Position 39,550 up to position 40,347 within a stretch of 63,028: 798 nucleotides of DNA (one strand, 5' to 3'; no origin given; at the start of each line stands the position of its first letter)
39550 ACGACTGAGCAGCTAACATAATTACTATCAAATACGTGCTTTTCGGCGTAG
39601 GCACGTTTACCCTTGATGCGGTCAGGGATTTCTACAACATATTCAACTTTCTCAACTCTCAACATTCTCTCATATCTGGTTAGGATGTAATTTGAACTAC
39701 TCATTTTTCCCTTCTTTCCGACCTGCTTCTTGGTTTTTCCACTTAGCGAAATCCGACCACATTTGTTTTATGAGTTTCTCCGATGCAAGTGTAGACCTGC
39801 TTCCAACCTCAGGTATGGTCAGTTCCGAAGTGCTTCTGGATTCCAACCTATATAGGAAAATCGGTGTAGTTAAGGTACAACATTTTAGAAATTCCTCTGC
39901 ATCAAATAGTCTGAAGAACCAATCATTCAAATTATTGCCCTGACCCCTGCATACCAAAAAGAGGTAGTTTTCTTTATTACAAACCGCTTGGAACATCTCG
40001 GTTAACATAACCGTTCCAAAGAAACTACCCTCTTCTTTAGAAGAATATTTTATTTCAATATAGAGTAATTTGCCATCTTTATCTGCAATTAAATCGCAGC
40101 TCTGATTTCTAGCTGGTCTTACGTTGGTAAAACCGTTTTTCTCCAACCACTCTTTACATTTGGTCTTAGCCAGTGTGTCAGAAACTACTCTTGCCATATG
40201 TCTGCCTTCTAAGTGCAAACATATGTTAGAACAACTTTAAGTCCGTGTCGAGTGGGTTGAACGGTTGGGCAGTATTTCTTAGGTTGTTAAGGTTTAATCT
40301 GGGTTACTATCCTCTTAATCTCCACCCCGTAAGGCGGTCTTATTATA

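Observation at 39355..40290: AT-rich two-gene cassette (PD-(D/E)xK nuclease-like protein plus 70-aa partner) inserted between mtnP and mtnA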

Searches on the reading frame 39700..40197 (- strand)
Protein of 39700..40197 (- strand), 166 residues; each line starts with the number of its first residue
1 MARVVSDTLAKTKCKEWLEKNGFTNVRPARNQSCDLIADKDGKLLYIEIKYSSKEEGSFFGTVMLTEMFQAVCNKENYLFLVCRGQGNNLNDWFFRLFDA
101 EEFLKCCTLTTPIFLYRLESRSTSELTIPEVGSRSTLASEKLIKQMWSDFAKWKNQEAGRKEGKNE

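Call 4: search_protein_families(library=pfam, proteins=[window:39700-40197:-], max_evalue=1)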
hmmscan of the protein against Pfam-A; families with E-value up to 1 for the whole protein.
seq(166 aa): 4 families
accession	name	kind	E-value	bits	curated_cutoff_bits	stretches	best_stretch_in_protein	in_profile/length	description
PF01870.24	Hjc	-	0.00066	20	21.1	1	16-55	8-52/93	Archaeal holliday junction resolvase (hjc)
PF13020.12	NOV_C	-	0.0015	19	22.1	1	30-85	27-82/91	Protein NO VEIN, C-terminal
PF11645.14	PDDEXK_5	-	0.022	15.2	26.1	1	18-56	18-57/138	PD-(D/E)XK endonuclease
PF21023.2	DENR_N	-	0.043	13.9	25.3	1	12-21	21-30/37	DENR, N-terminal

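Call 5: search_protein_families(library=padloc, proteins=[window:39700-40197:-], max_evalue=1)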
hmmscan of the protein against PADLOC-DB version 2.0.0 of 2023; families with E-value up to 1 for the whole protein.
seq(166 aa): 0 families

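Call 6: search_protein_families(library=ncbifam, proteins=[window:39700-40197:-], max_evalue=1)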
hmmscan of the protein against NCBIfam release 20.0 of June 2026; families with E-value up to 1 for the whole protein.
seq(166 aa): 2 families
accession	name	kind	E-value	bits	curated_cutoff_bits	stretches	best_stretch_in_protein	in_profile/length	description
NF009152.0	PRK12497.2-4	equivalog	0.03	14.4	111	1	10-55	14-62/114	YraN family protein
NF040854.1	Hol_resolv_Hjc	equivalog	0.11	12.2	70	1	17-55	15-58/134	Holliday junction resolvase Hjc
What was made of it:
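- On Hjc Holliday junction resolvase (PF01870 / NF040854): NCBIfam gives 12.2 bits against 70 (call 6).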

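Call 7: search_protein_families(library=phrogs, proteins=[window:39700-40197:-], max_evalue=1)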
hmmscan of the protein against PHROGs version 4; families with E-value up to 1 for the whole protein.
seq(166 aa): 2 families
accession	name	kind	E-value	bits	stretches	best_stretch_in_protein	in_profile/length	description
phrog_6591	-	DNA, RNA and nucleotide metabolism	0.0061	17.4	1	13-55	13-60/124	Holliday junction resolvase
phrog_5018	-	unknown function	0.008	17.4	1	20-55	21-57/134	-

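Call 8: find_homologous_proteins(query=window:39700-40197:-, max_evalue=0.01)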
Query seq(166 aa) (166 aa): 136 proteins with E <= 0.01 among 164 candidates; the best 120 are listed.
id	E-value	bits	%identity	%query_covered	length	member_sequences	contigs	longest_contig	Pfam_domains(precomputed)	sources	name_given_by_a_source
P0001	1.6e-107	375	100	100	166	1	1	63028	-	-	-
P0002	8.3e-73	262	69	98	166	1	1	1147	-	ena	-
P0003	3.3e-72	260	69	98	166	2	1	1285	-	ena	-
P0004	7.7e-72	258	68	99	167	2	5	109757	-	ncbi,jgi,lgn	-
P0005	7.9e-72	258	70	98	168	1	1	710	-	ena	-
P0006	8.1e-72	258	67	99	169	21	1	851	-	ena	-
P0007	1.1e-71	258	67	98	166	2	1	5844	-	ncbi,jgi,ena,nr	ncbi:MAG TPA: hypothetical protein VJ377_00985 [Dehalococcoidales bacterium]|nr:hypothetical protein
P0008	2.0e-71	257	68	98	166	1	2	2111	-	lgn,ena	-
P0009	2.5e-71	257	67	98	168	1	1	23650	-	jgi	jgi:hypothetical protein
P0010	3.2e-71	256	68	98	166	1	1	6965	-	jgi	-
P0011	3.5e-71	256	66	99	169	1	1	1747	-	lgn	-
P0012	4.0e-71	256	67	98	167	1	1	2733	-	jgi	jgi:hypothetical protein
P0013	4.0e-71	256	67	98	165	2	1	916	-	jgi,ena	-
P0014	4.1e-71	256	68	98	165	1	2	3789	-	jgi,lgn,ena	-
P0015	7.5e-71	255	66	99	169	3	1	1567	-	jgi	-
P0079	1.2e-61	225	63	93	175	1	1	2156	PF01870.25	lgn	-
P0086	2.8e-61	224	63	93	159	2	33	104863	-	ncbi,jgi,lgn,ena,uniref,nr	ncbi:MAG: hypothetical protein UW39_C0022G0014 [Parcubacteria group bacterium GW2011_GWC2_44_17]|uni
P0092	8.8e-61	223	63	92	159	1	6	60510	-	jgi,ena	-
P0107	3.5e-59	217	63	93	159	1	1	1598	PF13020.13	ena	-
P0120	4.3e-57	211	58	93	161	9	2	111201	-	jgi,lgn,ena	-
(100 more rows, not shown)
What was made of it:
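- Closest known: NOV_C / DUF3883 nuclease domain. Same: One homologue carries the precomputed Pfam tag (P0107, call 8).
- Some source records name homologues 'Holliday junction resolvase' (call 8).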

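Call 10: find_encoding_contigs(protein=P0004, flank=5000, max_places=4)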
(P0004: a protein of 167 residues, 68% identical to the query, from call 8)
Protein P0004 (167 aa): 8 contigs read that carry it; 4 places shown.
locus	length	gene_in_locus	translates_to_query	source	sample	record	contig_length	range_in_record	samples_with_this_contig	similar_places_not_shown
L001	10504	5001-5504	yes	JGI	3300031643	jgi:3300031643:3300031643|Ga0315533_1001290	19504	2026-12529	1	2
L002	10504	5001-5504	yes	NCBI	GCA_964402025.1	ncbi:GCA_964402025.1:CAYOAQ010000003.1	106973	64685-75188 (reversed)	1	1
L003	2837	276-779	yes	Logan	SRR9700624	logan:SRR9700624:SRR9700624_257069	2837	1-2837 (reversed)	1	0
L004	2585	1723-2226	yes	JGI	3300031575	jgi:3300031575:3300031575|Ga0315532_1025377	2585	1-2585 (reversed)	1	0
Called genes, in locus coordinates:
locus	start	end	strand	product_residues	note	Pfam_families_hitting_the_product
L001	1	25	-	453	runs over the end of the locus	PF00009:GTP_EFTU (weak), PF01926:MMR_HSR1, PF02421:FeoB_N, PF00009:GTP_EFTU, PF00071:Ras (weak), PF01926:MMR_HSR1, PF02421:FeoB_N, PF14714:KH_dom-like, +7 more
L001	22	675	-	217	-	-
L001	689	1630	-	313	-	PF02729:OTCace_N, PF00185:OTCace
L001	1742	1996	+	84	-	PF14242:DUF4342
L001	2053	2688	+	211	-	PF00300:His_Phos_1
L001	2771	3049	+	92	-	-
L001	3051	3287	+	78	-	PF12732:YtxH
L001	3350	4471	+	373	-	PF01594:AI-2E_transport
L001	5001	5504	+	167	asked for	-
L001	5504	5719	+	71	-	-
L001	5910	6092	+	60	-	PF07927:HicA_toxin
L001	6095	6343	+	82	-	-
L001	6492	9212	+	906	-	PF02739:5_3_exonuc_N, PF01367:5_3_exonuc, PF01612:DNA_pol_A_exo1, PF00476:DNA_pol_A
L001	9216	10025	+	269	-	PF01149:Fapy_DNA_glyco, PF06831:H2TH, PF06827:zf-FPG_IleRS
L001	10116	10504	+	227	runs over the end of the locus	PF06790:UPF0259, PF10110:GPDPase_memb (weak), PF06161:DUF975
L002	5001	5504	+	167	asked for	-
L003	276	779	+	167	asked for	-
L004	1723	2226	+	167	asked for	-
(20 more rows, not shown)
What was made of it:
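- One copy sits next to HicAB (call 10).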

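Call 11: find_encoding_contigs(protein=P0086, flank=5000, max_places=5)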
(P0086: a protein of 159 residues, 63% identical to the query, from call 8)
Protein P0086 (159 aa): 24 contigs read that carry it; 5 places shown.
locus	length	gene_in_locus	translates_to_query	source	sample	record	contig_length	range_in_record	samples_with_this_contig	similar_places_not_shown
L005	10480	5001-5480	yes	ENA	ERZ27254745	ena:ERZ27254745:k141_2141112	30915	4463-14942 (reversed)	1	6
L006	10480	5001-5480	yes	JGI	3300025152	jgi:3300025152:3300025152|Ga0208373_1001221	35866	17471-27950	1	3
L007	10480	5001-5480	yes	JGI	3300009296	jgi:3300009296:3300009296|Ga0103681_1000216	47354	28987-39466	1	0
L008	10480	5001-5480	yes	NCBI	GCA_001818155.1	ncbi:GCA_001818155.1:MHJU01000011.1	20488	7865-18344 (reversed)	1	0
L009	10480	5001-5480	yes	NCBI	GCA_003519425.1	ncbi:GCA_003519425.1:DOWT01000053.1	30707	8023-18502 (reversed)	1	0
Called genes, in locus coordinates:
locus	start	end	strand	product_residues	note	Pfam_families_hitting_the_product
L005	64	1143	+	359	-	PF01926:MMR_HSR1, PF02421:FeoB_N (weak), PF06071:YchF-GTPase_C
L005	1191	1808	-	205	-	PF00163:Ribosomal_S4, PF01479:S4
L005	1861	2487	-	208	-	PF01936:NYN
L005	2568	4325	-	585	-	PF00932:LTD, PF00801:PKD, PF18911:PKD_4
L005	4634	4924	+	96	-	-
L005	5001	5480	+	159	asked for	-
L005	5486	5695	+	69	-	-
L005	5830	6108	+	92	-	PF01555:N6_N4_Mtase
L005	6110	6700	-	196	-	PF01726:LexA_DNA_bind, PF00717:Peptidase_S24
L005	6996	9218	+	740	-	PF00982:Glyco_transf_20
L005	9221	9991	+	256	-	PF02358:Trehalose_PPase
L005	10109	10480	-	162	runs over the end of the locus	PF13473:Cupredoxin_1, PF00116:COX2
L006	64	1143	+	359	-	PF01926:MMR_HSR1, PF02421:FeoB_N (weak), PF06071:YchF-GTPase_C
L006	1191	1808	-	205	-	PF00163:Ribosomal_S4, PF01479:S4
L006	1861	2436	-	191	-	PF01936:NYN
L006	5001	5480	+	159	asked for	-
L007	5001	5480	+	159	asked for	-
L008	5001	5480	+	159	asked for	-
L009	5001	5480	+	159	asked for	-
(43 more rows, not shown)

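Call 18: find_related_loci(query=A2, collection=genome_contigs, flank=6000)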
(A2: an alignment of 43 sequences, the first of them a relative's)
Query A2 (166 aa) in genome_contigs; peptide patterns used: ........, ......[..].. (x = any residue, [..] = any of these).
76 stretches matched a pattern; 15 encode a relative of the query (tblastn E <= 1e-3); 15 distinct loci.
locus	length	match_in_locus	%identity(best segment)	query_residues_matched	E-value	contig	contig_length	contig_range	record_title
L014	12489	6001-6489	67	2-164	1e-77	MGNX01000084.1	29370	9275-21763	MAG: Chloroflexi bacterium RBG_16_60_22 RBG_16_scaffold_5833, whole genome shotgun sequence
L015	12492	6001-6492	68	2-165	5e-77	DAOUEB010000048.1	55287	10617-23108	MAG TPA_asm: Dehalococcoidales bacterium isolate N3_157 k131_396312, whole genome shotgun sequence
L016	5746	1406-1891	68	2-163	1e-75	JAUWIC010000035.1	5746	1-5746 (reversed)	MAG: Dehalococcoidia bacterium isolate CSMAG_2284 CSMAG_2284_k141_187318_length_5746_cov_9.0000, whole genome shotgun se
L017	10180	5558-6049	66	2-165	6e-75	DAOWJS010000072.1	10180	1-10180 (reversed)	MAG TPA_asm: Dehalococcoidales bacterium isolate CSMAG_2075 CSMAG_2075_k141_2334111_length_10180_cov_68.0495, whole geno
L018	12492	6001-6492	65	2-165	5e-74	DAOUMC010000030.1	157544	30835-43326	MAG TPA_asm: Dehalococcoidales bacterium isolate W31_74 k127_1051343, whole genome shotgun sequence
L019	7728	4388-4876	66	2-164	8e-73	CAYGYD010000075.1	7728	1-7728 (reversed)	MAG TPA_asm: uncultured Dehalococcoidales bacterium isolate ERP119294_co4_27 genome assembly, contig: NODE_10875_length_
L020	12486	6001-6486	65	2-163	1e-69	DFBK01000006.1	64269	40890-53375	MAG TPA_asm: Anaerolineales bacterium UBA3082 UBA3082_contig_5080, whole genome shotgun sequence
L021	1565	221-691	63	1-154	1e-71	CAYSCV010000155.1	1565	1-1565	MAG TPA_asm: uncultured Methanosarcinales archaeon isolate ERP125453_co2_216 genome assembly, contig: NODE_126700_length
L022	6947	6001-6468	63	1-154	4e-65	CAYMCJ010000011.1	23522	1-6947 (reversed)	MAG TPA_asm: uncultured Gammaproteobacteria bacterium isolate SRP178699_co1_454 genome assembly, contig: NODE_2502_lengt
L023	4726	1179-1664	60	3-166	7e-64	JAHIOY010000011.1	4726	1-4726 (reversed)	MAG: Patescibacteria group bacterium isolate KR13_S3.mb.32 KR13_S3.mb.32_k141_49461, whole genome shotgun sequence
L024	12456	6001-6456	63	1-150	1e-63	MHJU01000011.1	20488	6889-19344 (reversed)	MAG: Candidatus Jacksonbacteria bacterium RIFCSPLOWO2_02_FULL_44_20 rifcsplowo2_02_scaffold_18140, whole genome shotgun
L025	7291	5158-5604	61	2-150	7e-64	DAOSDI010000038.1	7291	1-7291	MAG TPA_asm: Candidatus Pacearchaeota archaeon isolate AMR_MDS_1835 NODE_3735_length_7291_cov_25.428275, whole genome sh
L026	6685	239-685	56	2-150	4e-58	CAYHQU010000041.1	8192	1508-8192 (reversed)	MAG TPA_asm: uncultured Gammaproteobacteria bacterium isolate ERP119705_co14_218 genome assembly, contig: NODE_13703_len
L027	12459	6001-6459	43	3-157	1e-40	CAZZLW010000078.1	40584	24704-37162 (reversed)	MAG TPA_asm: uncultured Cytophagales bacterium isolate binchicken_co23_212 genome assembly, contig: k141_1441750, whole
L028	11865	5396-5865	55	1-156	1e-50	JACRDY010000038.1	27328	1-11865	MAG: Candidatus Falkowbacteria bacterium isolate NC_groundwater_1685_Pr3_B-0.1um_51_16 SR-2_scaffold_141_1970149, whole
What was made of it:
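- It was found in only 15 of 185,579 species representatives (call 18).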

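Call 24: predict_structure(alignment_id=A2)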
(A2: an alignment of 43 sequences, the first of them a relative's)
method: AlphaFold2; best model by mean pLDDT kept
length: 166 residues; sequences in the alignment: 43
mean_pLDDT: 83.8   pTM: 0.80
mean pLDDT of the five models: 83.8, 83.7, 83.8, 79.9, 66.2
residues with pLDDT >= 90: 72; 70-90: 63; 50-70: 29; < 50: 2
segments of 3 or more residues with pLDDT < 50: none
pLDDT, mean of each block of 10 residues (from residue 1): 75 97 95 91 96 77 90 95 90 92 82 73 64 71 89 81 58
secondary structure, 60 per line:
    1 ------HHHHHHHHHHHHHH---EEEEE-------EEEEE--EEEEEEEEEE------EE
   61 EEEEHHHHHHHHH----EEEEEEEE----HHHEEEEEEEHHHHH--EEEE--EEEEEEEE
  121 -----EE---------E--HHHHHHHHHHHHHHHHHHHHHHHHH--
elements in order: H7-20 E24-28 E36-40 E43-52 E59-64 H65-73 E78-85 E93-99 H100-104 E107-110 E113-120 H140-164
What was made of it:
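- On PD-(D/E)xK nuclease superfamily: The AF2 model has pLDDT 83.8 and pTM 0.80 (call 24).
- Residues 120-140 of the nuclease are low-confidence on their own (call 24).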

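Call 26: search_solved_structures(query=A2, max_evalue=10, show_alignments=2)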
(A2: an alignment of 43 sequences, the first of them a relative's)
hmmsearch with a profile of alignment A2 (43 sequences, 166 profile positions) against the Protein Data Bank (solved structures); distinct sequences matched with E-value up to 10: 1.
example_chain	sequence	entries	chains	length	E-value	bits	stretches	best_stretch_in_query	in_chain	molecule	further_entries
1gef_A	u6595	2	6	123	0.012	18.6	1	12-58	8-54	HOLLIDAY JUNCTION RESOLVASE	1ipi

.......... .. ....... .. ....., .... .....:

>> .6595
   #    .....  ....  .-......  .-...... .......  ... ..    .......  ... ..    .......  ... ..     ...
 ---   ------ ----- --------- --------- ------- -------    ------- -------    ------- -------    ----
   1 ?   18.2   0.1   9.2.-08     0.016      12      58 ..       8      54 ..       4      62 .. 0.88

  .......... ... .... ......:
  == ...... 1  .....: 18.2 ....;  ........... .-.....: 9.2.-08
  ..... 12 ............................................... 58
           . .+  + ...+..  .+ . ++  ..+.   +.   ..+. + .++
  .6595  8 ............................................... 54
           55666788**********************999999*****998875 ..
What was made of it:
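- A PDB profile search hits Pyrococcus Hjc (call 26).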
